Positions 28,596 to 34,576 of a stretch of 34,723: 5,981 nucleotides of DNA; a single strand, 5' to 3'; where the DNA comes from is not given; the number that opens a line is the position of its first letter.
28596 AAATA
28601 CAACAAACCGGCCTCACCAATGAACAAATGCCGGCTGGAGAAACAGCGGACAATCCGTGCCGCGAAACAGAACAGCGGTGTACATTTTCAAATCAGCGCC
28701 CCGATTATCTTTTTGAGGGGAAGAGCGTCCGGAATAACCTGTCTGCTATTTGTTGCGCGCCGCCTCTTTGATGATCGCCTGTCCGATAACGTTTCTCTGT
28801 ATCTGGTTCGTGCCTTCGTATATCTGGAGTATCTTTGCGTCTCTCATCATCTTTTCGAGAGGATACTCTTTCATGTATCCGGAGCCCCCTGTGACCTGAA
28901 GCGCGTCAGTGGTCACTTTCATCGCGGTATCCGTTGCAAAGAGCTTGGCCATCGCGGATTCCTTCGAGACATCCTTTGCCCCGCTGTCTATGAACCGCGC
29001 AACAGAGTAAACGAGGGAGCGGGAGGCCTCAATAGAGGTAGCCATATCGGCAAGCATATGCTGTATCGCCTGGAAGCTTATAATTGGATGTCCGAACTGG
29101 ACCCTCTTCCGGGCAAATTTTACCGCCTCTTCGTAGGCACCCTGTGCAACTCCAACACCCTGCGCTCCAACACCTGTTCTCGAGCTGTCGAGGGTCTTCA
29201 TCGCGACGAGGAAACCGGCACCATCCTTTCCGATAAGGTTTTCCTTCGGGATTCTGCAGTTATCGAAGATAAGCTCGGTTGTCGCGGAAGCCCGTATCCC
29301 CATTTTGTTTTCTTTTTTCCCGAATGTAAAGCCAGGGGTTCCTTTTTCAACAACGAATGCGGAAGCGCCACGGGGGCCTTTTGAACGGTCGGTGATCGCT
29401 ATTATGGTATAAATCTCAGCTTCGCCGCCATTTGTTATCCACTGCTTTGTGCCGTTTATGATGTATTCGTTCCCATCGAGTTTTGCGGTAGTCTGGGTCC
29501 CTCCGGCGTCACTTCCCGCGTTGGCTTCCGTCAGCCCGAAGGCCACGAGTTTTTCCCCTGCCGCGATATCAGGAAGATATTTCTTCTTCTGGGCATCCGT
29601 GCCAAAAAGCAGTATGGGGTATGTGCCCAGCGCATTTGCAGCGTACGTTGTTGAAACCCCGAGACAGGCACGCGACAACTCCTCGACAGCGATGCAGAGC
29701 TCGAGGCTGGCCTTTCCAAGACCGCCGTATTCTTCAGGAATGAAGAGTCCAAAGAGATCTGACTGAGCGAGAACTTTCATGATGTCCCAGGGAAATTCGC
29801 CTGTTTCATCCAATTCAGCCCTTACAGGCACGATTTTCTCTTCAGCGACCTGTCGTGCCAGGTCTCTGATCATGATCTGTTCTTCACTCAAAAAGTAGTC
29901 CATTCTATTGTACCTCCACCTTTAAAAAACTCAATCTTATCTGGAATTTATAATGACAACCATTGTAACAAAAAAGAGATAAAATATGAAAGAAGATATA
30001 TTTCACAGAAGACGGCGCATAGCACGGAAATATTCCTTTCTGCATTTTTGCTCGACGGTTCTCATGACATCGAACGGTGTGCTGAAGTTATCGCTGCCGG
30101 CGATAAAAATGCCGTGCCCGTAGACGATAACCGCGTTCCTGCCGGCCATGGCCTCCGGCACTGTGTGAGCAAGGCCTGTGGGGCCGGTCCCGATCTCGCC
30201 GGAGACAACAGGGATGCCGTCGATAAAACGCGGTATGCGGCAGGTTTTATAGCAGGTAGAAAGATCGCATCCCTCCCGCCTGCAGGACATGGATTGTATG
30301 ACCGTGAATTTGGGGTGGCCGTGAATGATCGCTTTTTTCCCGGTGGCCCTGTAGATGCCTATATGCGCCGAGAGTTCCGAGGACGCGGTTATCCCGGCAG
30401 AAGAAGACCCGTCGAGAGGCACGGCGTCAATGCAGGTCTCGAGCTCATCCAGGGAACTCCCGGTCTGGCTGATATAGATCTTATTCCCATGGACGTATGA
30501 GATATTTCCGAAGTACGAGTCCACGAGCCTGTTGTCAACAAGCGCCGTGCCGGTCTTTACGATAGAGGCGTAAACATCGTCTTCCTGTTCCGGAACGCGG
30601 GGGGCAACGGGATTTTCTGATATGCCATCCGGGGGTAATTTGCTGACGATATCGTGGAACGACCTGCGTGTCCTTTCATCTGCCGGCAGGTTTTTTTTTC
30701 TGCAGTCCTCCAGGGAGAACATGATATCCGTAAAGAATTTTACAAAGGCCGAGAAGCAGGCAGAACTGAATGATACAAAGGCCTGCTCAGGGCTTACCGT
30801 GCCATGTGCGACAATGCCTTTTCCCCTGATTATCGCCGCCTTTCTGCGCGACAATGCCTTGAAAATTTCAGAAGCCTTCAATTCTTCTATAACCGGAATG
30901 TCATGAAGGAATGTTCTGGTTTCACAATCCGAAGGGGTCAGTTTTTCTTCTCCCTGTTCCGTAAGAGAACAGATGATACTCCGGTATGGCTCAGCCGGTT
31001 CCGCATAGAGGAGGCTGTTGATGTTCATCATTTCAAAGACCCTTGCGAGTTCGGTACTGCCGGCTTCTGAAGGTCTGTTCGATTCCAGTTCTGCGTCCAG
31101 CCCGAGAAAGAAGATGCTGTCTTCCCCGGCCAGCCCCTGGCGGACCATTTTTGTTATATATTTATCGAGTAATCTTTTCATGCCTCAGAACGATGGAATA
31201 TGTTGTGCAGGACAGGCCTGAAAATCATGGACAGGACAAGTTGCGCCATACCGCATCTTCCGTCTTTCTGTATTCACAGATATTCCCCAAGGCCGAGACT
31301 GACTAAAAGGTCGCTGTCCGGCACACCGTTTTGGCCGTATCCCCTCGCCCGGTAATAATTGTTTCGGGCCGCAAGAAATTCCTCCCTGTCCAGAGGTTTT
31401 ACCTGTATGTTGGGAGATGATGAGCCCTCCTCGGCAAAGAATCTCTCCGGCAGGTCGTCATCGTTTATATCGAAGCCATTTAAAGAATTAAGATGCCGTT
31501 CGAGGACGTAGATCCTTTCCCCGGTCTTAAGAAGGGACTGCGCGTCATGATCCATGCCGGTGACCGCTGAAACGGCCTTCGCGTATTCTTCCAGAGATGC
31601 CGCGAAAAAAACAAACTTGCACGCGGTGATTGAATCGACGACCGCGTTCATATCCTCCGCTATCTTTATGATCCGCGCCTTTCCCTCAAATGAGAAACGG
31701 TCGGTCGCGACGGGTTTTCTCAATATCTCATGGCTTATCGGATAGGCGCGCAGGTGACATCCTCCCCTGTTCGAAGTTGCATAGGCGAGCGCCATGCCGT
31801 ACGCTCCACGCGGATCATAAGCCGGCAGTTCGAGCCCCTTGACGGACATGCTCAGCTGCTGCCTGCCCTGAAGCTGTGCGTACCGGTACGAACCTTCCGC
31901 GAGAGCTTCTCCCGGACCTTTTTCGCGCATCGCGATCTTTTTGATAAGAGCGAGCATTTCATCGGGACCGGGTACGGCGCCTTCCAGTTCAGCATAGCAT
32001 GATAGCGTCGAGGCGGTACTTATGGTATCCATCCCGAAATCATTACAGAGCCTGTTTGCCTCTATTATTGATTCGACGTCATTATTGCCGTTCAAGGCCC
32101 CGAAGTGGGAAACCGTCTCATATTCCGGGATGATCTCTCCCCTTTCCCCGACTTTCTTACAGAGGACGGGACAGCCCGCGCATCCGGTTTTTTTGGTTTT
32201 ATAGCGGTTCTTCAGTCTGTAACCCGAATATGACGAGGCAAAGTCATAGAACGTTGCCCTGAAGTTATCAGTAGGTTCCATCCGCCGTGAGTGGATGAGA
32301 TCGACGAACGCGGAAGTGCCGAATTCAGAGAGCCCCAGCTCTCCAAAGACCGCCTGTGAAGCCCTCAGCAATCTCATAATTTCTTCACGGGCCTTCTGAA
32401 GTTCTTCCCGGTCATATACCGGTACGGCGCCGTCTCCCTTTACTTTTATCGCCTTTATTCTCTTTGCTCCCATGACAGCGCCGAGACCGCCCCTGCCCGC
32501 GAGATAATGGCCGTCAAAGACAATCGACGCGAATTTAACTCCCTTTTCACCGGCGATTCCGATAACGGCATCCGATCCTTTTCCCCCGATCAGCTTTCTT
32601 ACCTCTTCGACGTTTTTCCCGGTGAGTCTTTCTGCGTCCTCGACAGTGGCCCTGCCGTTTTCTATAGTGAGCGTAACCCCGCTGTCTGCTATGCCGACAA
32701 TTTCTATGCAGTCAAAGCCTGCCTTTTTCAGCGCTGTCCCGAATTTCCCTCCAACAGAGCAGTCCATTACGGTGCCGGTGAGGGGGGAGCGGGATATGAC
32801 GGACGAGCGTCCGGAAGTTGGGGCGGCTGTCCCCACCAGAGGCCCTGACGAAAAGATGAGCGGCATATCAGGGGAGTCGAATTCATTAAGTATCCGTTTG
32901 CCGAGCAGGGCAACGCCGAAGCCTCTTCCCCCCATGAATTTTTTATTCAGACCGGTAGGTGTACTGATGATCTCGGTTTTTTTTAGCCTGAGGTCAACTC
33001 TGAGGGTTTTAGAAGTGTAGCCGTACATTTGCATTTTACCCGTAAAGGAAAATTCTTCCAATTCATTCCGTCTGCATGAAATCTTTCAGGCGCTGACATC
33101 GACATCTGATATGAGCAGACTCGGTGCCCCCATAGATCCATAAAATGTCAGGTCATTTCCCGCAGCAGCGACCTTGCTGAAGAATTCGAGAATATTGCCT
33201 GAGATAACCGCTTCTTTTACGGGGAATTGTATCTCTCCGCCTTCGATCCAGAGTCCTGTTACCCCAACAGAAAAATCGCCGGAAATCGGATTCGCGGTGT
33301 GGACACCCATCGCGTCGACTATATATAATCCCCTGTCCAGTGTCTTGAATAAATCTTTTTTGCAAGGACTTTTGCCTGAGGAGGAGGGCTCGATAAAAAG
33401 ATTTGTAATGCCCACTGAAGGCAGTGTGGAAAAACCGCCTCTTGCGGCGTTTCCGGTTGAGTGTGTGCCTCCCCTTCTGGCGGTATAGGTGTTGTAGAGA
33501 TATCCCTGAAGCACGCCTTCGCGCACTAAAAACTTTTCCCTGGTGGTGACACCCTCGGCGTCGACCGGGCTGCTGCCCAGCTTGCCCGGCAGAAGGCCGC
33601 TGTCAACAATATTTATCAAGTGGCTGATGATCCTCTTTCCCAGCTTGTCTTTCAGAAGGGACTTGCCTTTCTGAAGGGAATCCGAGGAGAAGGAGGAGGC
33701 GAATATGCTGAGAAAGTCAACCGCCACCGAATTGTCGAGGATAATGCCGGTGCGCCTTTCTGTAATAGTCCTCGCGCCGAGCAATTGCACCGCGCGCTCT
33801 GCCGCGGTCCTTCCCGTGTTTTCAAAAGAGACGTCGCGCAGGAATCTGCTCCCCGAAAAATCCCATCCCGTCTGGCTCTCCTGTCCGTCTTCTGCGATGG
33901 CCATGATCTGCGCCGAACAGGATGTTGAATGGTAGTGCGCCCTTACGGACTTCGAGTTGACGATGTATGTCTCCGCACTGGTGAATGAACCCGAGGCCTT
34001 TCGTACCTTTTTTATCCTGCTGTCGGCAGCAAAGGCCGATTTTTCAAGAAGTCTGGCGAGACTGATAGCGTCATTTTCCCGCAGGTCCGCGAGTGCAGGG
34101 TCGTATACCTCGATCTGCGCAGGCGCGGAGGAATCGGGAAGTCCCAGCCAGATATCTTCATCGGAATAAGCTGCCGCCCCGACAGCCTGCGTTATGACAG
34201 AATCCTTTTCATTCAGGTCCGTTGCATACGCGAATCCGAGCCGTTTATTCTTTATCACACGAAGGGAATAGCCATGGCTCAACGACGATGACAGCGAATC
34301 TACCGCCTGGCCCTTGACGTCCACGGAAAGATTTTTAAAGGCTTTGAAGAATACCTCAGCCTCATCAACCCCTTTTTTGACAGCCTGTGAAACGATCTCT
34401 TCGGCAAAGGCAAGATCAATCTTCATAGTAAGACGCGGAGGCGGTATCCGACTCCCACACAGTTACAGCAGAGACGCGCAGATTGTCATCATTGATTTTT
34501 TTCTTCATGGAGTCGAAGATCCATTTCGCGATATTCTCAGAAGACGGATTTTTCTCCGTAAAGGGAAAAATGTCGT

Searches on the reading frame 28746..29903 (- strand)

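Call 6: search_protein_families(library=pfam, proteins=[window:28746-29903:-], max_evalue=0.001)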
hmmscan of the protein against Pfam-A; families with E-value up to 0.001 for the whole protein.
window:28746-29903:- (385 aa): 5 families
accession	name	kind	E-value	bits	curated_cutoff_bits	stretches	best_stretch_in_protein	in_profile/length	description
PF00441.29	Acyl-CoA_dh_1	-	8.7e-53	178.9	22.4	1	228-377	1-149/150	Acyl-CoA dehydrogenase, C-terminal domain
PF02771.21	Acyl-CoA_dh_N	-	6e-37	126.9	22.9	1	6-117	1-113/113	Acyl-CoA dehydrogenase, N-terminal domain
PF02770.24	Acyl-CoA_dh_M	-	1.4e-27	96.2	33.3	1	121-216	1-97/97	Acyl-CoA dehydrogenase, middle domain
PF08028.16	Acyl-CoA_dh_2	-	1.9e-26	93.4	22.7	1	244-366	2-133/134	Acyl-CoA dehydrogenase, C-terminal domain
PF22924.1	ACOX_C_alpha1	-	2.3e-06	27.9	27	1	279-368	74-159/169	Acyl-CoA oxidase, C-alpha1 domain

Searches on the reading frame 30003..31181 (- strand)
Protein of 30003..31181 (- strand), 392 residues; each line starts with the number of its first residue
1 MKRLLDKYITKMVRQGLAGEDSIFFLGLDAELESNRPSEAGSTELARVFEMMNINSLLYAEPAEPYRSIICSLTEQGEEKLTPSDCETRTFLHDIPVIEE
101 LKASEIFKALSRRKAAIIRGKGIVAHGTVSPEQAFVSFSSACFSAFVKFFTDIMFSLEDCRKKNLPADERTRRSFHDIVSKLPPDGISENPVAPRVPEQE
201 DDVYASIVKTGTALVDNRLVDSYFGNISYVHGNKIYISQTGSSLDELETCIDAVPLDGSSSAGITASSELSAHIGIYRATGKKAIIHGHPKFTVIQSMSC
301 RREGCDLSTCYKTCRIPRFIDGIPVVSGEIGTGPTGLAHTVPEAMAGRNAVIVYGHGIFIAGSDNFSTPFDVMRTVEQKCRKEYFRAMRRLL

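Call 6: search_protein_families(library=pfam, proteins=[window:30003-31181:-], max_evalue=0.001)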
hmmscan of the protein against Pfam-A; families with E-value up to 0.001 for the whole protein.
window:30003-31181:- (392 aa): 1 family
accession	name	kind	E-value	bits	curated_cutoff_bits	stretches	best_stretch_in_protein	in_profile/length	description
PF00596.27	Aldolase_II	-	2.4e-23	83.4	22.2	1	206-381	2-180/183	Class II Aldolase and Adducin N-terminal domain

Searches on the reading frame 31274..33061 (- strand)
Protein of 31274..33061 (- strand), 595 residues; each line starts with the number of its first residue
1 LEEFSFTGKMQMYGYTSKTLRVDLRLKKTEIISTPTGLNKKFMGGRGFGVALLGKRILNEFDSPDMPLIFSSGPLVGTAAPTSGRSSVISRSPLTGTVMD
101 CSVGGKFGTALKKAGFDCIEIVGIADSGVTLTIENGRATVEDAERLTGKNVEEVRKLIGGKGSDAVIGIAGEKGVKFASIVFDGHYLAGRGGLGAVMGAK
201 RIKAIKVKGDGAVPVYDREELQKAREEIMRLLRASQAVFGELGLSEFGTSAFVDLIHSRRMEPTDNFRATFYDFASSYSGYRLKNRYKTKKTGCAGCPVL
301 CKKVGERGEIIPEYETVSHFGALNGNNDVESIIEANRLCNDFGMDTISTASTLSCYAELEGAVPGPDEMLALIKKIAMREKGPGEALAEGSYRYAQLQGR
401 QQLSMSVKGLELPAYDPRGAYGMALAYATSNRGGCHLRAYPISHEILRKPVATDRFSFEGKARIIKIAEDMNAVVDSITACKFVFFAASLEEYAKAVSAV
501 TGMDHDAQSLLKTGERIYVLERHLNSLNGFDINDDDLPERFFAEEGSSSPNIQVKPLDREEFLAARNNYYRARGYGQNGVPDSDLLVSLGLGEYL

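Call 6: search_protein_families(library=pfam, proteins=[window:31274-33061:-], max_evalue=0.001)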
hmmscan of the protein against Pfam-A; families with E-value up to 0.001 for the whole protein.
window:31274-33061:- (595 aa): 2 families
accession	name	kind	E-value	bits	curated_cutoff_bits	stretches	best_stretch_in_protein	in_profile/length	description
PF01314.23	AFOR_C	-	4.6e-109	365.5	27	1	224-591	2-385/385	Aldehyde ferredoxin oxidoreductase, domains 2 & 3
PF02730.20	AFOR_N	-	1.1e-56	192.2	29.8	1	18-209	2-198/199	Aldehyde ferredoxin oxidoreductase, N-terminal domain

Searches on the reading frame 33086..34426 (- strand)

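Call 6: search_protein_families(library=pfam, proteins=[window:33086-34426:-], max_evalue=0.001)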
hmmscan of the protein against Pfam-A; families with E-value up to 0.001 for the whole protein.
window:33086-34426:- (446 aa): 3 families
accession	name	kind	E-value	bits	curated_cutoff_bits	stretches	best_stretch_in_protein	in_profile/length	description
PF19289.4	PmbA_TldD_3rd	-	2.7e-74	249.5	22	1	225-445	3-219/220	PmbA/TldA metallopeptidase C-terminal domain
PF19290.4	PmbA_TldD_2nd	-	1e-16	61.8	20.9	1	113-216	4-109/109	PmbA/TldA metallopeptidase central domain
PF01523.21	PmbA_TldD_1st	-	1.2e-11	45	20.9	1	23-85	1-65/65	PmbA/TldA metallopeptidase domain 1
